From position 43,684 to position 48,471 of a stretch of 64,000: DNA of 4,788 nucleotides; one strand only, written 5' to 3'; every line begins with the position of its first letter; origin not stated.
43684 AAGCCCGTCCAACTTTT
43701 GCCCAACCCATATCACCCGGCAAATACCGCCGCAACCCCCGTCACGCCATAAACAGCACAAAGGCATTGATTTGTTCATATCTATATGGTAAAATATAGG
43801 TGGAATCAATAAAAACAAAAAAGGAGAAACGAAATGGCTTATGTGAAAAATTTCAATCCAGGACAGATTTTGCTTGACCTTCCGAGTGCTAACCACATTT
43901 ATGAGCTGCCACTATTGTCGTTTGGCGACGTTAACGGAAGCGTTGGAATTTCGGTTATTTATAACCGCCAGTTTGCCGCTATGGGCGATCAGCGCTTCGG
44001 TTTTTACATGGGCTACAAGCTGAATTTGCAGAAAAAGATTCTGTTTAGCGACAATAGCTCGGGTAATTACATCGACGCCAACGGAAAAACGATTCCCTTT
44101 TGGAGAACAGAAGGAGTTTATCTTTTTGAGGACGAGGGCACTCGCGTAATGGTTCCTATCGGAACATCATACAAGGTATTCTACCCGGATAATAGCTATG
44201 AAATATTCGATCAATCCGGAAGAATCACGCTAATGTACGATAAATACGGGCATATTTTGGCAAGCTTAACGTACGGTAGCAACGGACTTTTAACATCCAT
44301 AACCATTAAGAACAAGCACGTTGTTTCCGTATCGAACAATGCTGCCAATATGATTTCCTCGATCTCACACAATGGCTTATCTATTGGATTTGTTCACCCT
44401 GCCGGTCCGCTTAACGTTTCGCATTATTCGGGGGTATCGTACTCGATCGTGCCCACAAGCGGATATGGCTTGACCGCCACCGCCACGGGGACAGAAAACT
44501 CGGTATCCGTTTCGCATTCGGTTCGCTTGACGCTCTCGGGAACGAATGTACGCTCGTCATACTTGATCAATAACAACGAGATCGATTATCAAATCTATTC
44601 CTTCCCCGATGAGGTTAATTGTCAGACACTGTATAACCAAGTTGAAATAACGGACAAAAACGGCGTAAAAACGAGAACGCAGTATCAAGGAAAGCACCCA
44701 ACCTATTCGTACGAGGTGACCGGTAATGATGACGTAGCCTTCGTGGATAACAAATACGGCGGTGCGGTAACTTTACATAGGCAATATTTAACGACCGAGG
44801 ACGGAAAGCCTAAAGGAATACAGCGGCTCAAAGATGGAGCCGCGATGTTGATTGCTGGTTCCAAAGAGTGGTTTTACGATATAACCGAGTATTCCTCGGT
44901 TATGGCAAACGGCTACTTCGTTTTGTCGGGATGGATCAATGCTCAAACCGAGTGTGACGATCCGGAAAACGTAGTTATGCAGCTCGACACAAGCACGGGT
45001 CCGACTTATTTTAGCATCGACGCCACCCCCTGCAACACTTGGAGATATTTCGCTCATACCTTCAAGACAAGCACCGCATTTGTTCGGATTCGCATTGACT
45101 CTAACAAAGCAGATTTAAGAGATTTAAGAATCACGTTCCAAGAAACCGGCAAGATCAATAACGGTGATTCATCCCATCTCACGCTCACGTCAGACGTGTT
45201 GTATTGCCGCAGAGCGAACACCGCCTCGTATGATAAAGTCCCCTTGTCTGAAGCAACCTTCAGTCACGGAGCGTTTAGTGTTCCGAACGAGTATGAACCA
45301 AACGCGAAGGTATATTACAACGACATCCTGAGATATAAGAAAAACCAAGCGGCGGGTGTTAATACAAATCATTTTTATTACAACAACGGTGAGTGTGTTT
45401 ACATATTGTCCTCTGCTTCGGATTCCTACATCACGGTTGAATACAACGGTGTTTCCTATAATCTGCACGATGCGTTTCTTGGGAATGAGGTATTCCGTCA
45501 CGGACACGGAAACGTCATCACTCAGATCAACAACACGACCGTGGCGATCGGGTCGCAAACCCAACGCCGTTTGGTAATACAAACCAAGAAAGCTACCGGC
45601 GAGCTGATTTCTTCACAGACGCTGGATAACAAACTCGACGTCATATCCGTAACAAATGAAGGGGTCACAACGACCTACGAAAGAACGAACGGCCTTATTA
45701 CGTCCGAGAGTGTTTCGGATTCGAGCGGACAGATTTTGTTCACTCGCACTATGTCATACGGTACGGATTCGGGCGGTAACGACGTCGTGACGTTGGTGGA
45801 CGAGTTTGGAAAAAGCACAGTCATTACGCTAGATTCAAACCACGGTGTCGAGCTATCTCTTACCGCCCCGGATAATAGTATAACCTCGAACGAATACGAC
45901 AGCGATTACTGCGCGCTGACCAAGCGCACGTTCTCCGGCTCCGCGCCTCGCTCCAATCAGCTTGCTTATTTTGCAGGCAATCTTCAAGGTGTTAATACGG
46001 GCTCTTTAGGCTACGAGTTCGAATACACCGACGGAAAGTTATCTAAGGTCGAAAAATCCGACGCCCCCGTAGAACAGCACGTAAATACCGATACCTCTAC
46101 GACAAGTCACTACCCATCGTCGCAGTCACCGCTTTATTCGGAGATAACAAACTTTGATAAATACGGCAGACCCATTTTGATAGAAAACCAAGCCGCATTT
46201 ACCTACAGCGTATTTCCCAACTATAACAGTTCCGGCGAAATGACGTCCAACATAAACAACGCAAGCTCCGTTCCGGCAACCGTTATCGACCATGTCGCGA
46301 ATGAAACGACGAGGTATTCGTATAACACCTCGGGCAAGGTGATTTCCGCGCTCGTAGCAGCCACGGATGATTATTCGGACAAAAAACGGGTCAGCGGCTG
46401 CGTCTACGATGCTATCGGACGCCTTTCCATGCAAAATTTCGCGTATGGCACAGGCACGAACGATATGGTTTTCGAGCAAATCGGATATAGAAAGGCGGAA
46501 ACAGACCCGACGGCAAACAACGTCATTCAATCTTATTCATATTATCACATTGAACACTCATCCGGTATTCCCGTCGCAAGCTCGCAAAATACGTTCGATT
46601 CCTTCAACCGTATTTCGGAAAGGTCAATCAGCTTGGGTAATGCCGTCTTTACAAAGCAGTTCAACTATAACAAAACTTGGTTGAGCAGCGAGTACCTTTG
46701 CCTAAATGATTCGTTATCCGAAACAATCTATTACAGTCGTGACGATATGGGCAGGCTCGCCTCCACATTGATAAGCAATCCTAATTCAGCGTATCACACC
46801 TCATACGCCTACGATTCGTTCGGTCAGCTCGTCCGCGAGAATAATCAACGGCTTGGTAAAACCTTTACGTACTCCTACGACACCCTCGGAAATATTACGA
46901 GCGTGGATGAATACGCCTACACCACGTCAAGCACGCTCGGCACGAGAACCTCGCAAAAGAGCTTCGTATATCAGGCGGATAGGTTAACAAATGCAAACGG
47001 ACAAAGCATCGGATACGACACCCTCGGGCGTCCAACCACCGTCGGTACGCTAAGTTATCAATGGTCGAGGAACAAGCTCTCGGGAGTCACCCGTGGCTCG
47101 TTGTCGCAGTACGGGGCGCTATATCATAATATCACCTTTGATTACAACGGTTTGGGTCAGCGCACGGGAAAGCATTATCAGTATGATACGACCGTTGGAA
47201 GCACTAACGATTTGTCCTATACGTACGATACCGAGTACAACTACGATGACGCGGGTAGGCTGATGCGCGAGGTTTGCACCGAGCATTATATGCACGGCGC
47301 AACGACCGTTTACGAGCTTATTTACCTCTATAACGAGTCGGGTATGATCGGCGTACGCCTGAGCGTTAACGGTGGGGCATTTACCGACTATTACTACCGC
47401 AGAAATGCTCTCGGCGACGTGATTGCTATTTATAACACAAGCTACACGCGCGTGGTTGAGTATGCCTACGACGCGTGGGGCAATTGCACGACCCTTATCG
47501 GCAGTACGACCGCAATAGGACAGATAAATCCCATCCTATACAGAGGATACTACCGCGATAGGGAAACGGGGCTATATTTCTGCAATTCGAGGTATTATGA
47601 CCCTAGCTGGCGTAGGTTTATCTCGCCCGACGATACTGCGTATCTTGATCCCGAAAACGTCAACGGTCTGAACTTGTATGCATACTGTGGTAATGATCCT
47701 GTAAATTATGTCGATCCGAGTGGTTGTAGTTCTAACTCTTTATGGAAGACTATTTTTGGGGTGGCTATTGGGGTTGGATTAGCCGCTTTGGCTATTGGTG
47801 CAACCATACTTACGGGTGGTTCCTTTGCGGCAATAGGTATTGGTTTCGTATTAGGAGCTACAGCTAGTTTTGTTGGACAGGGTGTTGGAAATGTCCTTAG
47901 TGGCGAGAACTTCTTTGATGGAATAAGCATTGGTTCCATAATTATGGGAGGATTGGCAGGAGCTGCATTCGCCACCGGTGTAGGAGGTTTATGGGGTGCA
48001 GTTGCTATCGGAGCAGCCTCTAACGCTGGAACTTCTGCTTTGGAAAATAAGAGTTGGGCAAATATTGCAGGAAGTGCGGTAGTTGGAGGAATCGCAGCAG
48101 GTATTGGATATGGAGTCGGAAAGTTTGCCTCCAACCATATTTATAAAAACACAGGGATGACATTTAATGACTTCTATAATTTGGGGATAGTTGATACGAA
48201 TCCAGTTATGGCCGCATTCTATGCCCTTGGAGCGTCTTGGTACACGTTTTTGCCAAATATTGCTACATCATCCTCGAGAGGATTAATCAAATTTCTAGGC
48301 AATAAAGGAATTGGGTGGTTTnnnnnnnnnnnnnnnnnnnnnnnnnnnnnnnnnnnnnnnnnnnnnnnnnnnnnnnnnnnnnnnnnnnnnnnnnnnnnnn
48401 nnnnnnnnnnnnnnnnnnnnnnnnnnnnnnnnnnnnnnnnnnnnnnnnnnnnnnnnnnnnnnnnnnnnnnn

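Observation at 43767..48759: Self-contained RHS/YD polymorphic-toxin cassette inserted between MFS and heparinase-like genes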

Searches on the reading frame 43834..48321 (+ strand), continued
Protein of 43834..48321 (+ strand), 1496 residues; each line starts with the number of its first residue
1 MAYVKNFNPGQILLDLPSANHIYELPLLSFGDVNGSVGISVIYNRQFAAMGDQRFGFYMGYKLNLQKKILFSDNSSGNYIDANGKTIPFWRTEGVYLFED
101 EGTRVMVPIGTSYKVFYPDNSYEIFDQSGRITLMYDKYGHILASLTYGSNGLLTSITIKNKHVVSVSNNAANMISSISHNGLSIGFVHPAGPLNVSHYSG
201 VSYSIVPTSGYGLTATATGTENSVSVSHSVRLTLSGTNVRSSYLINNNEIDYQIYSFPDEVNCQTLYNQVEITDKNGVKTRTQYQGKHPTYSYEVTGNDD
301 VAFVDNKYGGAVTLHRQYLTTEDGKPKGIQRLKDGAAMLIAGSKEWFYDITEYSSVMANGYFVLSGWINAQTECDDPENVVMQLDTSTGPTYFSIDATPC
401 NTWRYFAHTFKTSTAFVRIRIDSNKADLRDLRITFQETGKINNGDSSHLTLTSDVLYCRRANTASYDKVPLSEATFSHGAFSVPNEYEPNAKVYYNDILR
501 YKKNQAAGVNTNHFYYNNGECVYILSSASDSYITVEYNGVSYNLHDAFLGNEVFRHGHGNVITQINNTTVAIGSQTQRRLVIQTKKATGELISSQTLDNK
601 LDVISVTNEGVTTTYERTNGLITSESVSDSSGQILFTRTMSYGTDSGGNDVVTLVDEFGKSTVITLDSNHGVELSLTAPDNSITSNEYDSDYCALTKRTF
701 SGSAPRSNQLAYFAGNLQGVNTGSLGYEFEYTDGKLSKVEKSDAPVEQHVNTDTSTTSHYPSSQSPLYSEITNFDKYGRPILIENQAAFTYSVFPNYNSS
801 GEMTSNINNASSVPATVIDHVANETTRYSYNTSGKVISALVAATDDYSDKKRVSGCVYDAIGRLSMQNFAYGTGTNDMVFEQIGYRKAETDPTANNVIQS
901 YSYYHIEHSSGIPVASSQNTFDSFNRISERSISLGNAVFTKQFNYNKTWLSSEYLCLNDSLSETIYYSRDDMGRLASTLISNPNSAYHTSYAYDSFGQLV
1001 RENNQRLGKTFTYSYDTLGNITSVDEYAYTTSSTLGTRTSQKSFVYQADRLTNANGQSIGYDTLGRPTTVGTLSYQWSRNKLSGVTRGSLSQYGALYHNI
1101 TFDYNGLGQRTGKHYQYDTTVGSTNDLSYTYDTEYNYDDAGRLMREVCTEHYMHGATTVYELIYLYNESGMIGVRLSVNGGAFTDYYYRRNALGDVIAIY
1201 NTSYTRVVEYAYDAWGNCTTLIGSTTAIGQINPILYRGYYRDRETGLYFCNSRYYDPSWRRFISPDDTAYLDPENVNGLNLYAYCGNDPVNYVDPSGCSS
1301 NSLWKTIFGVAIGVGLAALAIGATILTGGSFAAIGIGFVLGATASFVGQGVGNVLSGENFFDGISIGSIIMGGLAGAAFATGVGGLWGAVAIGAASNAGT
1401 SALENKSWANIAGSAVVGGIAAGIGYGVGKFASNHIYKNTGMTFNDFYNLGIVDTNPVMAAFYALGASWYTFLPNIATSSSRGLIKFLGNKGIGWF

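Call 97: search_protein_families(library=pfam, proteins=[L095:9549-9767:+, L095:18875-19093:+, L095:19300-19587:+, L095:14388-15092:+, L095:15742-16284:+, L095:16289-17050:+, L095:18087-18731:+], max_evalue=0.1)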
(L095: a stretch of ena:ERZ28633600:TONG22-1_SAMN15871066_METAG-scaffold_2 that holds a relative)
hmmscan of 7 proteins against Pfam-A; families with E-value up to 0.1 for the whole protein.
L095:9549-9767:+ (73 aa): 0 families

L095:18875-19093:+ (73 aa): 0 families

L095:19300-19587:+ (96 aa): 15 families
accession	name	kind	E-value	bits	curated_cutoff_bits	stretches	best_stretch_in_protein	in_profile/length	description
PF07926.17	TPR_MLP1_2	-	0.0069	16.8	36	1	19-69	53-103/129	TPR/MLP1/MLP2-like protein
PF10779.14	XhlA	-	0.014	16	34.7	1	4-50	2-48/67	Haemolysin XhlA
PF05701.16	WEMBL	-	0.014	14.6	35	1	8-77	228-297/562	Weak chloroplast movement under blue light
PF10635.14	DisA-linker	-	0.021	15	25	1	2-35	2-35/142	DisA bacterial checkpoint controller linker region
PF11887.13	Mce4_CUP1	-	0.029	14.4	32.6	1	5-61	67-123/222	Cholesterol uptake porter CUP1 of Mce4, putative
PF09090.17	MIF4G_like_2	-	0.031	14.2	22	1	4-85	156-223/263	MIF4G like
PF20651.3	EXOC6_Sec15_N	-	0.033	14.6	27.2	1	12-66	21-70/170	Exocyst complex component EXOC6/Sec15, N-terminal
PF18595.6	Nuf2_DHR10-like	-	0.036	14.6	28.4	1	5-66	8-69/117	Nuf2, DHR10-like domain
PF06034.16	DUF919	-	0.039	14.2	21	1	9-35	24-50/62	Nucleopolyhedrovirus protein of unknown function (DUF919)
PF17078.10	SHE3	-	0.045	13.9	30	1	2-65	55-115/228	SWI5-dependent HO expression protein 3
PF07439.16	DUF1515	-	0.049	14.1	22.2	0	38-86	9-56/113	Protein of unknown function (DUF1515)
PF05531.17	NPV_P10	-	0.066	14.1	29.8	0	12-53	24-65/75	Nucleopolyhedrovirus P10 protein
PF01496.24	V_ATPase_I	-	0.067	11.6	30.7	1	8-65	71-128/815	V-type ATPase 116kDa subunit family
PF02465.23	FliD_N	-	0.078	14.1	24.8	0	7-46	19-57/97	Flagellar hook-associated protein 2 N-terminus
PF09769.14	ApoO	-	0.08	13.3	31.4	1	12-89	10-85/131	Apolipoprotein O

L095:14388-15092:+ (235 aa): 1 family
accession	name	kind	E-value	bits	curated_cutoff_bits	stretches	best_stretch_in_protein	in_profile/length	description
PF10066.14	DUF2304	-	0.031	15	25.5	1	50-131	8-89/106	Uncharacterized conserved protein (DUF2304)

L095:15742-16284:+ (181 aa): 0 families

L095:16289-17050:+ (254 aa): 3 families
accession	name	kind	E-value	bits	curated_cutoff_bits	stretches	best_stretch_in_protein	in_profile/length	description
PF20599.3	DUF6796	-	0.003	17.6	26.9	1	18-104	68-156/225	Family of unknown function (DUF6796)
PF03649.18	UPF0014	-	0.0098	15.7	22.6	1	17-77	60-119/242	Uncharacterised protein family (UPF0014)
PF06196.17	DUF997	-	0.056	13.8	26.3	1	12-66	8-61/77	Protein of unknown function (DUF997)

L095:18087-18731:+ (215 aa): 8 families
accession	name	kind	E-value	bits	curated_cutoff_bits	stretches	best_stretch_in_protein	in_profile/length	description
PF12911.12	OppC_N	-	0.002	18.4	23.9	0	188-208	23-43/53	N-terminal TM domain of oligopeptide transport permease C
PF23605.1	FKS1_dom2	-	0.0055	17.1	27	0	26-65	43-82/174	1,3-beta-glucan synthase component FKS1, second domain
PF20990.2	DUF2207_C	-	0.0091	16.2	33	1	4-204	101-192/247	Predicted membrane protein (DUF2207) C-terminal domain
PF20185.3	DUF6548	-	0.0097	16.2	27.3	1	5-62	103-162/164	Family of unknown function (DUF6548)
PF06781.17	CrgA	-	0.022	15.4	24.8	0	1-53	1-53/89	Cell division protein CrgA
PF09685.15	DUF4870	-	0.028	14.9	25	0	27-63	32-68/107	Domain of unknown function (DUF4870)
PF06024.17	Orf78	-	0.051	14.3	29.4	0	6-62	27-83/101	Orf78 (ac78)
PF03605.20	DcuA_DcuB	-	0.097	12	27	0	7-76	189-264/368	Anaerobic c4-dicarboxylate membrane transporter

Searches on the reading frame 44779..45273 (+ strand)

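Call 69: search_protein_families(library=pfam, proteins=[window:44779-45273:+], max_evalue=5)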
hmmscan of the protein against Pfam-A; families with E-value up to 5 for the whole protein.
window:44779-45273:+ (165 aa): 1 family
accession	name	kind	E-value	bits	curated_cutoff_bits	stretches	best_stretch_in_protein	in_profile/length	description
PF07865.16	DUF1652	-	0.25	11.7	23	1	57-87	18-49/67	Protein of unknown function (DUF1652)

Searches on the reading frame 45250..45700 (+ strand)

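Call 69: search_protein_families(library=pfam, proteins=[window:45250-45700:+], max_evalue=5)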
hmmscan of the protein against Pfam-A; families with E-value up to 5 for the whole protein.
window:45250-45700:+ (150 aa): 1 family
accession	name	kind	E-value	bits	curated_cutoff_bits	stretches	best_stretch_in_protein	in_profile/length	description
PF02427.23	PSI_PsaE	-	1.3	9.2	27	1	20-44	30-54/60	Photosystem I reaction centre subunit IV / PsaE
